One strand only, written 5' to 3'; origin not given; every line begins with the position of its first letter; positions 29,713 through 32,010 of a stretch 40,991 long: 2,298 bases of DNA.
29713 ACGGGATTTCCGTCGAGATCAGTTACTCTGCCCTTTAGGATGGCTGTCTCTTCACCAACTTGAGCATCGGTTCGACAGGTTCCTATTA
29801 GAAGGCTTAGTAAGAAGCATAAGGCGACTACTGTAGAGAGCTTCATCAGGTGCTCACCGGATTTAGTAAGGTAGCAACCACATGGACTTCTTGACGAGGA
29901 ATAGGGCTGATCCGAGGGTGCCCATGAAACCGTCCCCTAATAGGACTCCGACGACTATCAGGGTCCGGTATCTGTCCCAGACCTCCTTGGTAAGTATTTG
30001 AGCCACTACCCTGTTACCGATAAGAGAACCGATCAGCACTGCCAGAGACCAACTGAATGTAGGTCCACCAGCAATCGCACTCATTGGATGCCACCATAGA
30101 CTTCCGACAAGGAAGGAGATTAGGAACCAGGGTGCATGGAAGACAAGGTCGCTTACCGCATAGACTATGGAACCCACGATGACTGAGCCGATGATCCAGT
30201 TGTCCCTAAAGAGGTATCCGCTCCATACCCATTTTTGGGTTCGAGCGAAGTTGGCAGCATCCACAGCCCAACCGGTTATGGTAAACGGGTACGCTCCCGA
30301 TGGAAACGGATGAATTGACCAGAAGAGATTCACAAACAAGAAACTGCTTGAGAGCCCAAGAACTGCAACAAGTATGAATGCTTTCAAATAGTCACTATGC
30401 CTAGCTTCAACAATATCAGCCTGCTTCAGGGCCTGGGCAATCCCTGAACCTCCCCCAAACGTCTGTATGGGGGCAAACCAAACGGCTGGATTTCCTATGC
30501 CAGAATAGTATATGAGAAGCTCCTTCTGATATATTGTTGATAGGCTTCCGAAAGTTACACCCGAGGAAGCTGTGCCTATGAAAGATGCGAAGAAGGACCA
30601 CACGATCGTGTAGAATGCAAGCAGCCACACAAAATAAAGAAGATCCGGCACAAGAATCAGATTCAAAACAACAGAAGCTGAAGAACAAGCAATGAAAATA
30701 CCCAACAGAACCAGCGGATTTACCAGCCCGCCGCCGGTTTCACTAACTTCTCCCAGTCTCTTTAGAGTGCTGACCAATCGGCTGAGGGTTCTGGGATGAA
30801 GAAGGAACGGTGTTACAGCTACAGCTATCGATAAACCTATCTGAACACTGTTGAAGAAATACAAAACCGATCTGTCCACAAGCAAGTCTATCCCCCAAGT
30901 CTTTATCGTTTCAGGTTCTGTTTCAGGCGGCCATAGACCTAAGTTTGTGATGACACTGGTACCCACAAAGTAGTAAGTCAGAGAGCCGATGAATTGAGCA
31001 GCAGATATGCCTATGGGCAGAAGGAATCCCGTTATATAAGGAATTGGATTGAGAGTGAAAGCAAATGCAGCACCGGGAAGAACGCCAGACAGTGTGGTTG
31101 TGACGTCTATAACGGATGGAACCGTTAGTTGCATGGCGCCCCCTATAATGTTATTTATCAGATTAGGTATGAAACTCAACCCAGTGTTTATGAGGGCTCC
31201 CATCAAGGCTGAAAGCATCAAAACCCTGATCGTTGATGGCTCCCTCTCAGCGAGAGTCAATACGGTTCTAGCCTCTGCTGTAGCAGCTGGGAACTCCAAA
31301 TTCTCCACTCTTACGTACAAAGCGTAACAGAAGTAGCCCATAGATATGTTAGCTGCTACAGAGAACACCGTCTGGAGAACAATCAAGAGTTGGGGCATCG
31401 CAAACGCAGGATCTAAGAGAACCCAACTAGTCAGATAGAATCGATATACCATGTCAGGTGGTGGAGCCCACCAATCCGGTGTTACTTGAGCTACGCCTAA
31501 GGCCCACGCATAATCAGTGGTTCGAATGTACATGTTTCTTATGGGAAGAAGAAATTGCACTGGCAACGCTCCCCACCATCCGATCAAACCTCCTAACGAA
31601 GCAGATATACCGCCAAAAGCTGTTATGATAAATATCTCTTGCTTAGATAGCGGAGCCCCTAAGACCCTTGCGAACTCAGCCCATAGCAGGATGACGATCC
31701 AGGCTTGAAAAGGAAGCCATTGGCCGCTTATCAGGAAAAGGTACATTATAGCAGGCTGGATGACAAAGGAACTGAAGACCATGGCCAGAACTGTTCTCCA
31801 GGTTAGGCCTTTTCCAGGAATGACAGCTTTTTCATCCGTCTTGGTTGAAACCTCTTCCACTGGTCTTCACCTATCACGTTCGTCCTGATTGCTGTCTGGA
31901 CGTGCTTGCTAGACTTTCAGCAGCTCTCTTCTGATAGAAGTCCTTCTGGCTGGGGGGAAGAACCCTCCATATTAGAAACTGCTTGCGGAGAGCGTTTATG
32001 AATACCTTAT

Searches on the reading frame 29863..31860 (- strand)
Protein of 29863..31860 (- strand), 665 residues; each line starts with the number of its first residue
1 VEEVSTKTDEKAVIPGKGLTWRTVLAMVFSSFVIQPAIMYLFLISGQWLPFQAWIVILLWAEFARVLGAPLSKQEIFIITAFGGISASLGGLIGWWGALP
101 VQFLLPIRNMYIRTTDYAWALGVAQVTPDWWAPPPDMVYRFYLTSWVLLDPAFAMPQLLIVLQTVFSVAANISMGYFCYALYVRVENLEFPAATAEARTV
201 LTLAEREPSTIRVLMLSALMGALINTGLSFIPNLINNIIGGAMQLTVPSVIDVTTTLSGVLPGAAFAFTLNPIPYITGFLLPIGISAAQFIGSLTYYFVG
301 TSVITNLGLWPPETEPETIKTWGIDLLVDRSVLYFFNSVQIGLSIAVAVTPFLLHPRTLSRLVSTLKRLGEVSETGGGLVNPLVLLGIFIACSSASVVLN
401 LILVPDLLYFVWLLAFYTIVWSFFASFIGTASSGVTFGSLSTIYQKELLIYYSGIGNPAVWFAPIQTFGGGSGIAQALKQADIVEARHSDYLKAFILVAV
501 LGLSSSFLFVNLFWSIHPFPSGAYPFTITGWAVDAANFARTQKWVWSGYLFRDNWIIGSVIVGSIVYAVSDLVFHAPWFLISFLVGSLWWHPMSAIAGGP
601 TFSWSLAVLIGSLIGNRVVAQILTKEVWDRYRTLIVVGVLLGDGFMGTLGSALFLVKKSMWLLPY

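Call 7: search_protein_families(library=pfam, proteins=[window:29863-31860:-])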
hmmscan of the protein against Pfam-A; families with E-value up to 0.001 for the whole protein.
window:29863-31860:- (665 aa): 0 families

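Call 32: search_protein_families(library=ncbifam, proteins=[window:29863-31860:-], max_evalue=0.01)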
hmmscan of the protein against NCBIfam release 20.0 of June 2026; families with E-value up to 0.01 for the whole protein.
window:29863-31860:- (665 aa): 0 families

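Call 44: search_protein_families(library=pfam, proteins=[window:29863-31860:-], max_evalue=10)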
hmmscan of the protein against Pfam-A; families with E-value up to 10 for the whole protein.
window:29863-31860:- (665 aa): 0 families

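Call 47: find_homologous_proteins(query=window:29863-31860:-)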
Query window:29863-31860:- (665 aa): 35 proteins with E <= 0.001 among 8000 candidates.
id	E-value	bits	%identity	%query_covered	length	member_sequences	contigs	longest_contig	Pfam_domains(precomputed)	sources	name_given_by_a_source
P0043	0.0e+0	1449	99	100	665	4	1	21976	-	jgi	-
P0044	0.0e+0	1065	72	99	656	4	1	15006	-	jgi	-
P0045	0.0e+0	1030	70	99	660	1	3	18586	-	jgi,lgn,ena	-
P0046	0.0e+0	1027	68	99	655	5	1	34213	-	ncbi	ncbi:MAG: hypothetical protein QW797_04140 [Thermoproteota archaeon]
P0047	3.8e-255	867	61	99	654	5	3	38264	-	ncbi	ncbi:MAG: hypothetical protein QXT14_03875 [Candidatus Bathyarchaeia archaeon]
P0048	9.5e-253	859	60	99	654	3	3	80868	-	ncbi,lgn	ncbi:MAG: hypothetical protein QW304_06400 [Thermoproteota archaeon]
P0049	6.0e-244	830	58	98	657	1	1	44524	-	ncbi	ncbi:MAG: hypothetical protein ACUVQ0_01735 [Thermoproteota archaeon]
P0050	4.9e-159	549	45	98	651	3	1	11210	-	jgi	-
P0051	9.5e-159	548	45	99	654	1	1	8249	-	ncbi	ncbi:MAG: hypothetical protein ACTSV7_02120 [Candidatus Baldrarchaeia archaeon]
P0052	3.5e-157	543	45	98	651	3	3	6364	-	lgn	-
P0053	2.7e-152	527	42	99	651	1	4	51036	-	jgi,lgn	-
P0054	2.7e-150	520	43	98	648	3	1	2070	-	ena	-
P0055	3.6e-150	520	43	99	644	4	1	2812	-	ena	-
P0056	3.6e-149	517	42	99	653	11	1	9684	-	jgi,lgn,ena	-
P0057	1.9e-142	494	43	98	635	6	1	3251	-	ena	-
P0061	5.0e-110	387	37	98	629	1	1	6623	PF03169.21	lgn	-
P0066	5.8e-49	185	30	97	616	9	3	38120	PF03169.21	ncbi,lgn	-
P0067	4.5e-45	173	27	99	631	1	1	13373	PF20581.4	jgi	-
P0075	1.6e-30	124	27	98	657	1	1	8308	PF03169.21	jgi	jgi:hypothetical protein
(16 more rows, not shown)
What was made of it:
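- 29863..31860 (-): Multi-pass permease of 665 aa, OPT-superfamily-like. Homologs carry PF03169 (OPT), PF20581, or the name 'OPT/YSL family transporter' (call 47).
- The permeases are OPT-like (call 47).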

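Call 72: find_encoding_contigs(protein=P0048, flank=10000, max_places=1)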
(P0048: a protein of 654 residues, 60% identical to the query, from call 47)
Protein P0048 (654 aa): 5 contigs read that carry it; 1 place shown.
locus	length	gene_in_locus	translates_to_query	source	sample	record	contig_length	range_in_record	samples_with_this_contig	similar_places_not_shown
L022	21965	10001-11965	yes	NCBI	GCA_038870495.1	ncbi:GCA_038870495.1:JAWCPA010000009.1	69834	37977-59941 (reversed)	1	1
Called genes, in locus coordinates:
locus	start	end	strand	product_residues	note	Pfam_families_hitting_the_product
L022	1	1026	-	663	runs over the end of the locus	PF02463:SMC_N, PF13175:AAA_15 (weak), PF13476:AAA_23, PF13304:AAA_21 (faint)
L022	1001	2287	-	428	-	PF00149:Metallophos, PF12850:Metallophos_2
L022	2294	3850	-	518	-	PF01935:DUF87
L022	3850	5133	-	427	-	PF09376:NurA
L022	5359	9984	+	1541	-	PF04389:Peptidase_M28, PF02687:FtsX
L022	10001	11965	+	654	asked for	-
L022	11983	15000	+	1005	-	PF02687:FtsX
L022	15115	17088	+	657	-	PF20581:DUF6785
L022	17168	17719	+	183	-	-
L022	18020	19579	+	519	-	PF21253:Mann_GBD_bact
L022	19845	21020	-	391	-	-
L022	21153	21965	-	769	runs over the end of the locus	PF00933:Glyco_hydro_3, PF01915:Glyco_hydro_3_C, PF14310:Fn3-like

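Call 73: find_encoding_contigs(protein=P0049, flank=10000, max_places=1)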
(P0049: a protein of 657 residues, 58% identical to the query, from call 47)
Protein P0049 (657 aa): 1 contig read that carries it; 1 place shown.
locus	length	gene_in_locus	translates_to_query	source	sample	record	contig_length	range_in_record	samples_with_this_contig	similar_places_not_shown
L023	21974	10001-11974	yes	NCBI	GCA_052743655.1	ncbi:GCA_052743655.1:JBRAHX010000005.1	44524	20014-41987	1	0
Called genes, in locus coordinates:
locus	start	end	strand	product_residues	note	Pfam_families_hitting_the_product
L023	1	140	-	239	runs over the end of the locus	PF09376:NurA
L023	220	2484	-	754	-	PF00933:Glyco_hydro_3, PF01915:Glyco_hydro_3_C, PF14310:Fn3-like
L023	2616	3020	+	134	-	PF13247:Fer4_11, PF12838:Fer4_7 (weak), PF13187:Fer4_9 (weak), PF25160:LdpA_Fe-S-bd, PF00037:Fer4, PF12797:Fer4_2 (weak), PF13237:Fer4_10, PF14697:Fer4_21 (weak), +9 more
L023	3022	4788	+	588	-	PF02730:AFOR_N, PF01314:AFOR_C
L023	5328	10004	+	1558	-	PF04389:Peptidase_M28, PF12704:MacB_PCD (weak), PF02687:FtsX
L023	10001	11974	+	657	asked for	-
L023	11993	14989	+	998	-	PF13620:CarboxypepD_reg (faint), PF02687:FtsX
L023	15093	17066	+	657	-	PF20581:DUF6785, PF20580: (weak)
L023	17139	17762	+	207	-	-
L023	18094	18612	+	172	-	-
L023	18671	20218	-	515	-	PF00437:T2SSE (weak)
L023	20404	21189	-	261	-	PF01408:GFO_IDH_MocA (faint), PF03447:NAD_binding_3, PF01958:Asp_DH_C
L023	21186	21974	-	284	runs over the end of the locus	PF02749:QRPTase_N, PF01729:QRPTase_C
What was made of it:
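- GH3 lies beside the cluster in L022 and L023 (calls 72, 73).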

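Call 74: find_encoding_contigs(protein=P0053, flank=10000, max_places=1)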
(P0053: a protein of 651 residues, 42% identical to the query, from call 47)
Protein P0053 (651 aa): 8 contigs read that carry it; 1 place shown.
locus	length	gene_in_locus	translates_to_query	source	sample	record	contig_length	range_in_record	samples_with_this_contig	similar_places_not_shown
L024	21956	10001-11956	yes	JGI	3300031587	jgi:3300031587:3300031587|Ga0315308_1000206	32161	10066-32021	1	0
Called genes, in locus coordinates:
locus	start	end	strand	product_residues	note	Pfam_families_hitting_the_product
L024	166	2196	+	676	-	PF20581:DUF6785, PF20580:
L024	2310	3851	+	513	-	-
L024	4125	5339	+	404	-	-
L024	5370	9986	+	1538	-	PF04389:Peptidase_M28, PF02687:FtsX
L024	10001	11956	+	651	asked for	-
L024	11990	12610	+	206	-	-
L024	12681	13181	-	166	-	PF00571:CBS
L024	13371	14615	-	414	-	PF08323:Glyco_transf_5, PF13439:Glyco_transf_4, PF13579:Glyco_trans_4_4, PF20706:GT4-conflict, PF00534:Glycos_transf_1, PF13692:Glyco_trans_1_4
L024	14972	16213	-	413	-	PF07690:MFS_1, PF12832:MFS_1_like, PF13347:MFS_2 (weak), PF07690:MFS_1, PF00083:Sugar_tr (weak)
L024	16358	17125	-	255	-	PF01261:AP_endonuc_2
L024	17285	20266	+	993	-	PF12704:MacB_PCD, PF02687:FtsX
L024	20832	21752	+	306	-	PF01937:ARMT1-like_dom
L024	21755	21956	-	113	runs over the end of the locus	?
